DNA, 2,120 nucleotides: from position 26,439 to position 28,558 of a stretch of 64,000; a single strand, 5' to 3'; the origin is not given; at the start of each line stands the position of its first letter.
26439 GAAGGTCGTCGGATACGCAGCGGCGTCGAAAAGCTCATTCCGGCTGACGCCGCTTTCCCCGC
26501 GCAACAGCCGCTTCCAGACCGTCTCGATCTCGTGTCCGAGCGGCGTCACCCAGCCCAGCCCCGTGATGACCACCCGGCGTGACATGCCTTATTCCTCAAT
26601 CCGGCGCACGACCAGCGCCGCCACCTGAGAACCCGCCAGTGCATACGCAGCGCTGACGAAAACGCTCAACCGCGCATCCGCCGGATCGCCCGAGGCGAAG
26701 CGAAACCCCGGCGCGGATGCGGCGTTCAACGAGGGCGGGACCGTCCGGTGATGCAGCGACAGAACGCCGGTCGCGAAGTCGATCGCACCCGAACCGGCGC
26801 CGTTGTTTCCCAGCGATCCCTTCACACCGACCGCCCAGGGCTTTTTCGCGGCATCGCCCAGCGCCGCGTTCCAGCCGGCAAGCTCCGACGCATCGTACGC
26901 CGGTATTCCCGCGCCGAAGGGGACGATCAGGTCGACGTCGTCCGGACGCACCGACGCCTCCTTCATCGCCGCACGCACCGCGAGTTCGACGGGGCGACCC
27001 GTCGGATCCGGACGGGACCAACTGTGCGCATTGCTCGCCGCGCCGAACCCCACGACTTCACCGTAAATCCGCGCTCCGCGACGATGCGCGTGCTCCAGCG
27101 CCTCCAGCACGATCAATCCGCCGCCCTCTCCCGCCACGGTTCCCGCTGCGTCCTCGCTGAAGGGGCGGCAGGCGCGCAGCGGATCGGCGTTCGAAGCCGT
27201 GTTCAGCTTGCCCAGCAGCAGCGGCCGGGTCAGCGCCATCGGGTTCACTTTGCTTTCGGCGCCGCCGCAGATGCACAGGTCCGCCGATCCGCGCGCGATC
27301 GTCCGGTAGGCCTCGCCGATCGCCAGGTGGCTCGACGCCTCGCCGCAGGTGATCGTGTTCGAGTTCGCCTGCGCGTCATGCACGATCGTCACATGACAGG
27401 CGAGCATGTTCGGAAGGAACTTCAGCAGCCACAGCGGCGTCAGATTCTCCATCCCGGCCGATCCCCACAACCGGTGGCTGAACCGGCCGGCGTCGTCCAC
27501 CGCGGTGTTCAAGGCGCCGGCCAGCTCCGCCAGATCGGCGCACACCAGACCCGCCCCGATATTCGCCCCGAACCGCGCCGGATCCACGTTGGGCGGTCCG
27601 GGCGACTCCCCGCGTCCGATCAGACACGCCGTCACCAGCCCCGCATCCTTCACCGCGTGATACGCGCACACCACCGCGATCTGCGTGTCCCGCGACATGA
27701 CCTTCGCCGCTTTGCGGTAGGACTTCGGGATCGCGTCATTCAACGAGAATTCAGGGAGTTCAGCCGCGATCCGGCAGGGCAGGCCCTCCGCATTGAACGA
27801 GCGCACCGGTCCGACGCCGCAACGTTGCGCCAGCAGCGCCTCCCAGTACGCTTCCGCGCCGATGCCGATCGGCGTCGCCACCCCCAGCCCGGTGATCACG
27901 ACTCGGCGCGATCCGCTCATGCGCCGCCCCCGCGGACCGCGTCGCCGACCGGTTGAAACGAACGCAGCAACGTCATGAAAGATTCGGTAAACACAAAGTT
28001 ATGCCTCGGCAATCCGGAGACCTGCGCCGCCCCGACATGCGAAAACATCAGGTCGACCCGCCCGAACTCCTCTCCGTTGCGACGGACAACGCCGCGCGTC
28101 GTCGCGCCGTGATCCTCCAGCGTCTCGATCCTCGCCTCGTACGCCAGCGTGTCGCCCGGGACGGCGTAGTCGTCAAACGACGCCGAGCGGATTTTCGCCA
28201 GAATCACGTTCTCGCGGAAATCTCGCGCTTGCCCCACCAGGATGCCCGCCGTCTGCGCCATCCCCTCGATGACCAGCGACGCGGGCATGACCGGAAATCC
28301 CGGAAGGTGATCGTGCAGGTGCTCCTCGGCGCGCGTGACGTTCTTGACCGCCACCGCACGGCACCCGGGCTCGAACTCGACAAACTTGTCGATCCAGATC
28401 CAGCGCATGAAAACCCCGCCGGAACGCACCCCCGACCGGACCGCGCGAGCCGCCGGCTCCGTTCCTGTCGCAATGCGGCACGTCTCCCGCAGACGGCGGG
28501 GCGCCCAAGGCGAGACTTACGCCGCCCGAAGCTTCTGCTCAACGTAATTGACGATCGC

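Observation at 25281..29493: Compact dehydratase - ACP(with insert) - dehydratase - His-less KS - FabF operon directly behind rpsA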

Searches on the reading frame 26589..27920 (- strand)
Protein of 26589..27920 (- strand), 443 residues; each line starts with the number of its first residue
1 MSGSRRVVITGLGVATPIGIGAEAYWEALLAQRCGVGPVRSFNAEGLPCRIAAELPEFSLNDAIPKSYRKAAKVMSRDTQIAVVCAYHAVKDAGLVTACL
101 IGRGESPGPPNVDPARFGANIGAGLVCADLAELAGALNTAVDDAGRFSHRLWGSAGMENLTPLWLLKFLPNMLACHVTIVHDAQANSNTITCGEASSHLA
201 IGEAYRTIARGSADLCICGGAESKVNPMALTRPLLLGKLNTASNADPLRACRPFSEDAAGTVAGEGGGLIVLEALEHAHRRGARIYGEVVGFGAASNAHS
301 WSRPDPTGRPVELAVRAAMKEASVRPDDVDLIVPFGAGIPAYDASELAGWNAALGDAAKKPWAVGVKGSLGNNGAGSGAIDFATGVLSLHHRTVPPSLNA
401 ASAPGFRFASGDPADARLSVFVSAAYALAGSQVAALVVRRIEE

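Call 3: search_protein_families(library=pfam, proteins=[window:26589-27920:-], max_evalue=0.01)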
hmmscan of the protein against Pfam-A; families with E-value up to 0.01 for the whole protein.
window:26589-27920:- (443 aa): 3 families
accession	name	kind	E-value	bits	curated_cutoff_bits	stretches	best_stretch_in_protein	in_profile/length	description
PF00109.32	ketoacyl-synt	-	9.1e-35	120.9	20.8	1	5-278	2-252/252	Beta-ketoacyl synthase, N-terminal domain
PF02801.28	Ketoacyl-synt_C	-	1.2e-18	67.6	20.8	1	286-400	1-118/119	Beta-ketoacyl synthase, C-terminal domain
PF00108.29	Thiolase_N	-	0.0093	15.8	26.4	0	174-223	67-114/260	Thiolase, N-terminal domain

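Call 4: search_protein_families(library=ncbifam, proteins=[window:26589-27920:-], max_evalue=0.01)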
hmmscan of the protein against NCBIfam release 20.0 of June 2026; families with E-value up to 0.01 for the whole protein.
window:26589-27920:- (443 aa): 21 families
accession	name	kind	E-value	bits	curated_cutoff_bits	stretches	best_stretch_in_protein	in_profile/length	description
TIGR03150.1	fabF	equivalog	7e-77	258.8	493.75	1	5-402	1-368/407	beta-ketoacyl-ACP synthase II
NF005589.0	PRK07314.1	subfamily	7.3e-76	255.5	387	1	4-440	3-411/413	beta-ketoacyl-ACP synthase II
NF004970.0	PRK06333.1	subfamily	1.9e-59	201.6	525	1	4-437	3-419/424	beta-ketoacyl-ACP synthase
NF006434.0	PRK08722.1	equivalog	2.4e-50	171.6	759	1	4-400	3-370/414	beta-ketoacyl-ACP synthase II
NF006274.0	PRK08439.1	equivalog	7.2e-50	169.9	621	1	5-401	2-364/406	beta-ketoacyl-ACP synthase II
NF005916.1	PRK07910.1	equivalog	4.4e-49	167.5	560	1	6-433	13-411/418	KasA/KasB family beta-ketoacyl-ACP synthase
NF005076.0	PRK06501.1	equivalog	1.3e-43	149.5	629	1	6-437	12-419/425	beta-ketoacyl-ACP synthase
NF005490.0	PRK07103.1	equivalog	3.1e-43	148.4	445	2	160-440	135-412/414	polyketide beta-ketoacyl:acyl carrier protein synthase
NF058662.1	cispenta_AmcF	equivalog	4.9e-43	147.5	325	2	190-402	127-329/369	cispentacin biosynthesis acyltransferase subunit AmcF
NF006587.0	PRK09116.1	equivalog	1e-42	146.4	470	2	142-432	113-399/408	beta-ketoacyl-ACP synthase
NF005935.0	PRK07967.1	equivalog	1.4e-35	122.9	630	2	184-442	152-405/406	beta-ketoacyl-ACP synthase I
NF004618.0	PRK05952.1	equivalog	1.6e-33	116.2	455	1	165-401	118-344/384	beta-ketoacyl-ACP synthase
NF006618.0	PRK09185.1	subfamily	3.3e-22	79.1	407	1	181-436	148-389/394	beta-ketoacyl-ACP synthase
NF005084.0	PRK06519.1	equivalog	1.7e-21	76.8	320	2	157-348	137-317/397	beta-ketoacyl-ACP synthase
NF040607.1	mycolic_Pks13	equivalog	2.4e-21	75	2100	1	173-401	250-476/1680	polyketide synthase Pks13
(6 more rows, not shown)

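Call 8: find_homologous_proteins(query=window:26589-27920:-)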
Query window:26589-27920:- (443 aa): 6558 proteins with E <= 0.001 among 8000 candidates; the best 120 are listed.
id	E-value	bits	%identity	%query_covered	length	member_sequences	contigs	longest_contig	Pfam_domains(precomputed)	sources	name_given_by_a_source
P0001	3.6e-275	931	94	100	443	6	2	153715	PF00109.33,PF02801.29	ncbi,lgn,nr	ncbi:MAG: 3-oxoacyl-[acyl-carrier-protein] synthase 2 [Phycisphaerae bacterium]|nr:3-oxoacyl-[acyl-c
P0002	8.0e-220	749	76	100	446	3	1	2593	PF00109.33,PF02801.29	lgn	-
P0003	9.9e-203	692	69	100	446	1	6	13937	PF00109.33,PF02801.29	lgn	-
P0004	2.0e-190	652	68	99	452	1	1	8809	PF00109.33,PF02801.29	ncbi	-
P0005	1.2e-188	646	65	100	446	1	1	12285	PF00109.33,PF02801.29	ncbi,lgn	-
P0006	2.7e-188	645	65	100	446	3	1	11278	PF00109.33,PF02801.29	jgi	-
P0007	4.2e-188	644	66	100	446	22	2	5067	PF00109.33,PF02801.29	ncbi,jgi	jgi:3-oxoacyl-[acyl-carrier-protein] synthase II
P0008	5.0e-187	641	66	100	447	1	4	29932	PF00109.33,PF02801.29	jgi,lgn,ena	-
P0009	1.4e-185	636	64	100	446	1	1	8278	PF00109.33,PF02801.29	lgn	-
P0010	6.9e-185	633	65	100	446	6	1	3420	PF00109.33,PF02801.29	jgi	jgi:3-oxoacyl-[acyl-carrier-protein] synthase II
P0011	3.4e-184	631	64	100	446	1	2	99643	PF00109.33,PF02801.29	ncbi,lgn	-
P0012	1.2e-183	629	65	100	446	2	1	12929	PF00109.33,PF02801.29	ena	-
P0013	1.5e-183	629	64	99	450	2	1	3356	PF00109.33,PF02801.29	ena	-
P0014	2.3e-183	628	64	100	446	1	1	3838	PF00109.33,PF02801.29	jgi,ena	-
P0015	2.8e-183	628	63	100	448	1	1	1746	PF00109.33,PF02801.29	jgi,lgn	-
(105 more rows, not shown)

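Call 9: search_solved_structures(query=window:26589-27920:-, max_evalue=1e-10, show_alignments=2)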
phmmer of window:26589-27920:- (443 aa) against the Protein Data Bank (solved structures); distinct sequences matched with E-value up to 1e-10: 108 (the best 60 are shown).
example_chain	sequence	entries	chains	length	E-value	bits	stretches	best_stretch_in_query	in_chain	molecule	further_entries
1j3n_A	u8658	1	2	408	3e-62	214.4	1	5-439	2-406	3-oxoacyl-(acyl-carrier protein) synthase II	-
5sxo_A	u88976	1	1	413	3.5e-58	201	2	150-443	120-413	3-oxoacyl-[acyl-carrier-protein] synthase 2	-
3o04_A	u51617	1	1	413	1.3e-57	199.2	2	150-443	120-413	beta-keto-acyl carrier protein synthase II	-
1e5m_A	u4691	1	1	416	1.7e-53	185.6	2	158-403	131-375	BETA KETOACYL ACYL CARRIER PROTEIN SYNTHASE II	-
4ls6_A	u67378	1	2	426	2.4e-52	181.8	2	154-402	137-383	3-oxoacyl-[acyl-carrier-protein] synthase 2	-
4ls5_A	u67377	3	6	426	2.6e-52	181.7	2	154-402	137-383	3-oxoacyl-[acyl-carrier-protein] synthase 2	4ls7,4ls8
4qav_A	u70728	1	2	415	1.3e-51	179.4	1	4-440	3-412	3-oxoacyl-[acyl-carrier-protein] synthase 2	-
2gqd_A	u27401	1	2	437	3.5e-50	174.7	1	147-403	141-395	3-oxoacyl-[acyl-carrier-protein] synthase 2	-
3kzu_A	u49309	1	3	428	2.4e-49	171.9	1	5-440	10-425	3-oxoacyl-(Acyl-carrier-protein) synthase ii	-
4jga_A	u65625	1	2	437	8.1e-49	170.2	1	160-401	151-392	3-oxoacyl-[acyl-carrier-protein] synthase 2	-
9n50_A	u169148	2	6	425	2.4e-48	168.6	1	5-406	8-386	3-oxoacyl-[acyl-carrier-protein] synthase, mitochondrial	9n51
2iwy_A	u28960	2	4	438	2.9e-48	168.3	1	5-406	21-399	3-OXOACYL-[ACYL-CARRIER-PROTEIN] SYNTHASE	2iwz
2c9h_A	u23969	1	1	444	3.1e-48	168.3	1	4-406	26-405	MITOCHONDRIAL BETA-KETOACYL SYNTHASE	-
9lpl_A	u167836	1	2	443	4.3e-48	167.8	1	3-401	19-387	3-oxoacyl-[acyl-carrier-protein] synthase 2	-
2gfv_A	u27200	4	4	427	5.2e-48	167.5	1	4-401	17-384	3-oxoacyl-[acyl-carrier-protein] synthase 2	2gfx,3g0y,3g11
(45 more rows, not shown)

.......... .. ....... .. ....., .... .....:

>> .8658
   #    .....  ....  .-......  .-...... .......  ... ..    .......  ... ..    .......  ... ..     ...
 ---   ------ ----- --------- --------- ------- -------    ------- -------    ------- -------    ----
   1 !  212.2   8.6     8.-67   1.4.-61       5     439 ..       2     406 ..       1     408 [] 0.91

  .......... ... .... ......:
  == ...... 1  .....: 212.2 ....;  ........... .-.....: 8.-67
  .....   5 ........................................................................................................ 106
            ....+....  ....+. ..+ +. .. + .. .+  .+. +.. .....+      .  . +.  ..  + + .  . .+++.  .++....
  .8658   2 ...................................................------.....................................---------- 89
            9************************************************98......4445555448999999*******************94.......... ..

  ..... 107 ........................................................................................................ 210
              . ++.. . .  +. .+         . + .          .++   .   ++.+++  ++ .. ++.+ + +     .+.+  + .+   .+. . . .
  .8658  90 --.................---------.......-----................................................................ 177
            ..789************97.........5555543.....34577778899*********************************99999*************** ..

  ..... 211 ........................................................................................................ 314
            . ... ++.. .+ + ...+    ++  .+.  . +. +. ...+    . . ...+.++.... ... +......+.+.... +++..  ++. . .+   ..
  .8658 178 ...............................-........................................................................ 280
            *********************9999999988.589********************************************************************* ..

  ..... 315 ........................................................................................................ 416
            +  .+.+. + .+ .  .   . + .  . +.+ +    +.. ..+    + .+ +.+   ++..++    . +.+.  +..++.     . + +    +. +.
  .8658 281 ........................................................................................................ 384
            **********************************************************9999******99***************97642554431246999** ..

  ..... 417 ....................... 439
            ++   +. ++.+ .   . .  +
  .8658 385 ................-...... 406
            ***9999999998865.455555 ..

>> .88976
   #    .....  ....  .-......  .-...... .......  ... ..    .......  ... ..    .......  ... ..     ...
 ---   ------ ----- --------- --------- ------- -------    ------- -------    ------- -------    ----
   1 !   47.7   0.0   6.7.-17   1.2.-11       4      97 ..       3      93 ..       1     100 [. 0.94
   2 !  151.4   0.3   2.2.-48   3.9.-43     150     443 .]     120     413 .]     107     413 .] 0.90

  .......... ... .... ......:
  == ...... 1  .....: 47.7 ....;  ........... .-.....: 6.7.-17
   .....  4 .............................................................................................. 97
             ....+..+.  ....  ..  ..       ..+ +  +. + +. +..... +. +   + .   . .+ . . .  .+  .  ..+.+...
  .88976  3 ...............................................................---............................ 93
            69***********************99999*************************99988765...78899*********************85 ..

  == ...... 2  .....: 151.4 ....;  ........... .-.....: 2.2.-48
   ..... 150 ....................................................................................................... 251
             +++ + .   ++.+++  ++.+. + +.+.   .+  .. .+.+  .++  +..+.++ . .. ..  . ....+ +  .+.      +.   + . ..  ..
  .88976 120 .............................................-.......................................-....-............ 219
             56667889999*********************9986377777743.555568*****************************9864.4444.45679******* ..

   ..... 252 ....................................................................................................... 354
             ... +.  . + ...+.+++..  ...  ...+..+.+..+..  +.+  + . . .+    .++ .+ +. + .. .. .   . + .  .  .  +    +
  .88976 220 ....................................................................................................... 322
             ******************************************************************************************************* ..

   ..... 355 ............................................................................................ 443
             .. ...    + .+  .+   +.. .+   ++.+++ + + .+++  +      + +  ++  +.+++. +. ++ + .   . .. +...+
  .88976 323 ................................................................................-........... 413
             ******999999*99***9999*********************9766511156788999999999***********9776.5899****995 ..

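Call 35: search_protein_representatives(protein=window:26589-27920:-)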
Query: 443 residues. Proteins with E-value up to 0.001 (for the whole library): 48711; up to 1e-10: 18598; up to 1e-30: 2286. The best 150 are listed.
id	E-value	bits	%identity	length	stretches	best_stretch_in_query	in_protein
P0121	2.9e-137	474.9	54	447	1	4-442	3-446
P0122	1.1e-120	420.2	51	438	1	4-441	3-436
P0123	3.7e-118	411.9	46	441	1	4-441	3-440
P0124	6.3e-114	398.0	46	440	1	4-441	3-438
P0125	1.1e-111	390.5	47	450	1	5-442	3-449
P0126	5.2e-110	385.1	45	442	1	4-439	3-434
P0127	7.2e-108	378.0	48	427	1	4-441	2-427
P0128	5.7e-104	365.1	47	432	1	5-439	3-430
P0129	8.2e-104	364.6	48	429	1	8-439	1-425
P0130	7.7e-103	361.4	44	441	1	5-438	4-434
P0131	1.6e-102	360.4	45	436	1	5-442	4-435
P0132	4.9e-100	352.2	62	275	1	172-443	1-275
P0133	1.8e-98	347.0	45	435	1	6-442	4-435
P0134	5.8e-97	342.0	46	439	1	4-439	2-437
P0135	3.9e-96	339.3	43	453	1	4-436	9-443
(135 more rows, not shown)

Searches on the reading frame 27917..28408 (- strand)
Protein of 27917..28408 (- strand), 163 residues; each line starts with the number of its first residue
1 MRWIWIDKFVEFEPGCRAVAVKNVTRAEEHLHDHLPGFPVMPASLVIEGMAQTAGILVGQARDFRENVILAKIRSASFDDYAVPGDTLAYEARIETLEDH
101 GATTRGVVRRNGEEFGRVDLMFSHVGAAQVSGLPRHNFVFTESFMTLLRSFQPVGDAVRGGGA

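Call 3: search_protein_families(library=pfam, proteins=[window:27917-28408:-], max_evalue=0.01)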
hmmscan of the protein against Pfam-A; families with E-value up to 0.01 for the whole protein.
window:27917-28408:- (163 aa): 1 family
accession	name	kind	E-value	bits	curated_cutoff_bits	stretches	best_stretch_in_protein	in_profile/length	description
PF07977.19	FabA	-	4.1e-13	49.6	23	1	6-101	9-117/138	FabA-like domain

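Call 4: search_protein_families(library=ncbifam, proteins=[window:27917-28408:-], max_evalue=0.01)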
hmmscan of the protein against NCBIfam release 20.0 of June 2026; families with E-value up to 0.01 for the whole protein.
window:27917-28408:- (163 aa): 4 families
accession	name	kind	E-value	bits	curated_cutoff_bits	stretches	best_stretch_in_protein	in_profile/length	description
NF000582.1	PRK00006.1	equivalog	3.5e-22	78.8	113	1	5-122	17-135/137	3-hydroxyacyl-ACP dehydratase FabZ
TIGR01750.1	fabZ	equivalog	1.2e-21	77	155.15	1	4-122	17-139/141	3-hydroxyacyl-ACP dehydratase FabZ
NF009667.0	PRK13188.1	equivalog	2.8e-19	69.2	465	1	5-107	338-442/464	bifunctional UDP-3-O-[3-hydroxymyristoyl] N-acetylglucosamine deacetylase/3-hydroxyacyl-ACP dehydratase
NF058663.1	cispen_cyc_AmcE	equivalog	6.4e-09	36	140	1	4-103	20-121/153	cispentacin biosynthesis cyclizing decarboxylase AmcE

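Call 16: search_solved_structures(query=window:27917-28408:-, max_evalue=0.001)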
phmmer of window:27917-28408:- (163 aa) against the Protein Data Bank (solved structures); distinct sequences matched with E-value up to 0.001: 21.
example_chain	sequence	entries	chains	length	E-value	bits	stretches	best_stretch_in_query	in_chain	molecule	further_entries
8ayd_AA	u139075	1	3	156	4.8e-16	62.4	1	3-126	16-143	3-hydroxyacyl-[acyl-carrier-protein] dehydratase FabZ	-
8ayc_A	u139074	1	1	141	3.5e-13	53.1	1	3-114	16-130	Beta-hydroxyacyl-(Acyl-carrier-protein) dehydratase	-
4zw0_A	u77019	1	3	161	5.5e-13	52.4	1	4-92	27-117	3-hydroxyacyl-[acyl-carrier-protein] dehydratase FabZ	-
4i83_A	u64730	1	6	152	1.9e-12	50.7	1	4-97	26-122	3-hydroxyacyl-[acyl-carrier-protein] dehydratase FabZ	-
8ayi_A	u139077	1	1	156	5.3e-12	49.2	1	3-137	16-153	Beta-hydroxyacyl-(Acyl-carrier-protein) dehydratase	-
8ayb_A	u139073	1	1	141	8.2e-12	48.6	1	3-114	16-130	Beta-hydroxyacyl-(Acyl-carrier-protein) dehydratase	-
5bux_A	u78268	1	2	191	8.8e-12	48.5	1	3-118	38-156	3-hydroxyacyl-[acyl-carrier-protein] dehydratase FabZ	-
5buw_A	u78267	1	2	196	9.5e-12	48.4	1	3-118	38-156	3-hydroxyacyl-[acyl-carrier-protein] dehydratase FabZ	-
7qv0_A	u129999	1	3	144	1.4e-11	47.9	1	3-120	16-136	Beta-hydroxyacyl-(Acyl-carrier-protein) dehydratase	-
6n3p_A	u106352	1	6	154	5.5e-11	45.9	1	3-112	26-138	3-hydroxyacyl-[acyl-carrier-protein] dehydratase FabZ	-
5buy_A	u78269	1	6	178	4.9e-10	42.8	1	5-122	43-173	3-hydroxyacyl-[acyl-carrier-protein] dehydratase FabZ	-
2okh_A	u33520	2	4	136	2.9e-09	40.3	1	4-99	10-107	Beta-hydroxyacyl-ACP dehydratase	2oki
1zhg_A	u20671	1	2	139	3.1e-09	40.2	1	4-99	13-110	beta hydroxyacyl-acyl carrier protein dehydratase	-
3d6x_A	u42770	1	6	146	3.4e-09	40.1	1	4-94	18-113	(3R)-hydroxymyristoyl-[acyl-carrier-protein] dehydratase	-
1z6b_A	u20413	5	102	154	4.2e-09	39.8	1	4-99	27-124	fatty acid synthesis protein | Beta-hydroxyacyl-ACP dehydratase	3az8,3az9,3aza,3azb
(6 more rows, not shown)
